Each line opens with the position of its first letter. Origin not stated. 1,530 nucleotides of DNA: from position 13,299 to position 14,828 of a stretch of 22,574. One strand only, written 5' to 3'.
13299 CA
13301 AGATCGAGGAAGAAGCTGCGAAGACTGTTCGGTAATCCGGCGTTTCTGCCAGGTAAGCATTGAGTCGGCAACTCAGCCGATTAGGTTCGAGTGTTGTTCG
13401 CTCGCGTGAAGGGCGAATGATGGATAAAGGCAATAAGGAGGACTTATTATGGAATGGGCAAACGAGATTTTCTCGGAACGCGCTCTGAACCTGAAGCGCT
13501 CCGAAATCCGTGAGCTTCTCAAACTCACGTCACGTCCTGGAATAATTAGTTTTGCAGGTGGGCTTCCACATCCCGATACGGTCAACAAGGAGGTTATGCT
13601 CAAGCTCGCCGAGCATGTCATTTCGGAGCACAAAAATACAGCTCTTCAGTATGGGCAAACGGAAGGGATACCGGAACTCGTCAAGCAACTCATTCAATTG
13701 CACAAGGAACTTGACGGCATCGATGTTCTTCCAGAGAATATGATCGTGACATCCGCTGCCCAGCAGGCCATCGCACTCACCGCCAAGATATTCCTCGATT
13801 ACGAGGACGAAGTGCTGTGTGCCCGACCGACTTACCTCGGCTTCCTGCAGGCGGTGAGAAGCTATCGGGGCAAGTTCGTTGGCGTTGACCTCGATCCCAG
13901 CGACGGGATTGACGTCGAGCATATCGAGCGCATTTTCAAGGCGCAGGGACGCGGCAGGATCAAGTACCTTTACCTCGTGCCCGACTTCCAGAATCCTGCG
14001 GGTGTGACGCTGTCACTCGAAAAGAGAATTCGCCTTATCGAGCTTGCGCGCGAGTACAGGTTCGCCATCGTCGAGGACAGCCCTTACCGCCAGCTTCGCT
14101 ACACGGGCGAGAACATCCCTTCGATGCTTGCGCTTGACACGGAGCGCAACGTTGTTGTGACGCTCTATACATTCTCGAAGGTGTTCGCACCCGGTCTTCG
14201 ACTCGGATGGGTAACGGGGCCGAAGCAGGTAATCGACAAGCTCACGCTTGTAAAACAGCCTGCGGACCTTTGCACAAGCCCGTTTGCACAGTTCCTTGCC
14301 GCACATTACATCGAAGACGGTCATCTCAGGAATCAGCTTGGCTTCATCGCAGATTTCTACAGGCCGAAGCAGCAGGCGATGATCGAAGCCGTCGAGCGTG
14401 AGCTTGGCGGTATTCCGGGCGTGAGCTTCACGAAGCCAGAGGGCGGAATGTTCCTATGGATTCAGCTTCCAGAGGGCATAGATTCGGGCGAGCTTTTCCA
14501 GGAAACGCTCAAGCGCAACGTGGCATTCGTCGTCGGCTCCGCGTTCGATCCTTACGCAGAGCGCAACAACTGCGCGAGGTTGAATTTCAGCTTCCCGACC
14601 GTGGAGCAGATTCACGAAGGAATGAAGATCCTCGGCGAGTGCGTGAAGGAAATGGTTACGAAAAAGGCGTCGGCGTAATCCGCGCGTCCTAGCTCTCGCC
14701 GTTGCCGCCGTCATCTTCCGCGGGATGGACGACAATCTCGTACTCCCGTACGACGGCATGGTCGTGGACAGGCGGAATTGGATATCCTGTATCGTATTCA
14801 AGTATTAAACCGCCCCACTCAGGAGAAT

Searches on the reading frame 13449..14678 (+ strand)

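Call 7: search_protein_families(library=pfam, proteins=[window:13449-14678:+])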
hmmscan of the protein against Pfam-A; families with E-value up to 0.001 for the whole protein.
window:13449-14678:+ (409 aa): 2 families
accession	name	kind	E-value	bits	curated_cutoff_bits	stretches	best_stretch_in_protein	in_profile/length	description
PF00155.27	Aminotran_1_2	-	1.4e-36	126.9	19.7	1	47-392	20-358/361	Aminotransferase class I and II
PF12897.13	Asp_aminotransf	-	4.9e-18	65.6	27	1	120-404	125-414/421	Aspartate amino-transferase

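Call 8: search_protein_families(library=ncbifam, proteins=[window:13449-14678:+])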
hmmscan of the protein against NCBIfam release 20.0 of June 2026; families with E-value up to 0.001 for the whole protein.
window:13449-14678:+ (409 aa): 66 families (the best 25 are shown)
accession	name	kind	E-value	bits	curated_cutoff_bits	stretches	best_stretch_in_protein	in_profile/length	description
NF052282.1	PLP_TF_PdxR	equivalog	3.4e-63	214.3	320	1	29-395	91-447/448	MocR-like pyridoxine biosynthesis transcription factor PdxR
NF052290.2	MocR_like_YczR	exception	2e-51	175.1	487.4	1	52-395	120-454/458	MocR-like transcription factor YczR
NF041364.1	GntC_guanitoxin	equivalog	5.5e-45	153.8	415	1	46-383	12-342/356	guanitoxin biosynthesis PLP-dependent (S)-gamma-hydroxy-L-arginine cyclodehydratase GntC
TIGR04461.1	endura_MppQ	equivalog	1.1e-42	146.5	540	1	56-383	38-364/392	enduracididine biosynthesis enzyme MppQ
NF052281.1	rhizopine_MocR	equivalog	3.6e-39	134.7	650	1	22-393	113-473/479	rhizopine catabolism transcriptional regulator MocR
NF052286.1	ecto_TF_EhuR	exception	1.2e-34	119.7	480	1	88-401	151-451/458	MocR-like ectoine utilization transcription factor EhuR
NF004770.0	PRK06108.1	subfamily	1.9e-34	119.2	422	1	8-400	13-393/396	pyridoxal phosphate-dependent aminotransferase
NF005744.0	PRK07568.1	subfamily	4.5e-32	111.3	389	1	8-403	3-394/398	pyridoxal phosphate-dependent aminotransferase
NF006230.0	PRK08363.1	equivalog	1.1e-29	103.5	534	1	54-403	52-396/398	alanine aminotransferase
TIGR03540.1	DapC_direct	equivalog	2e-29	102.7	593.25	1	32-372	31-360/383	LL-diaminopimelate aminotransferase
NF006756.0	PRK09276.1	subfamily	2.4e-28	99.1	507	1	32-371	33-361/387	LL-diaminopimelate aminotransferase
NF052285.1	GABA_TF_GabR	exception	8.9e-28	97.3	600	1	50-340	112-391/456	MocR-like transcriptional regulator GabR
NF041091.1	asp_aminotase_Arch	equivalog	2.9e-27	95.5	550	1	32-399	29-375/376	aspartate aminotransferase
NF006229.0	PRK08361.1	equivalog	3.9e-27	95.2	624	1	8-372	10-364/391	aspartate aminotransferase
NF006964.0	PRK09440.1-2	equivalog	7.3e-27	94.3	467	1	28-404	29-415/417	valine--pyruvate transaminase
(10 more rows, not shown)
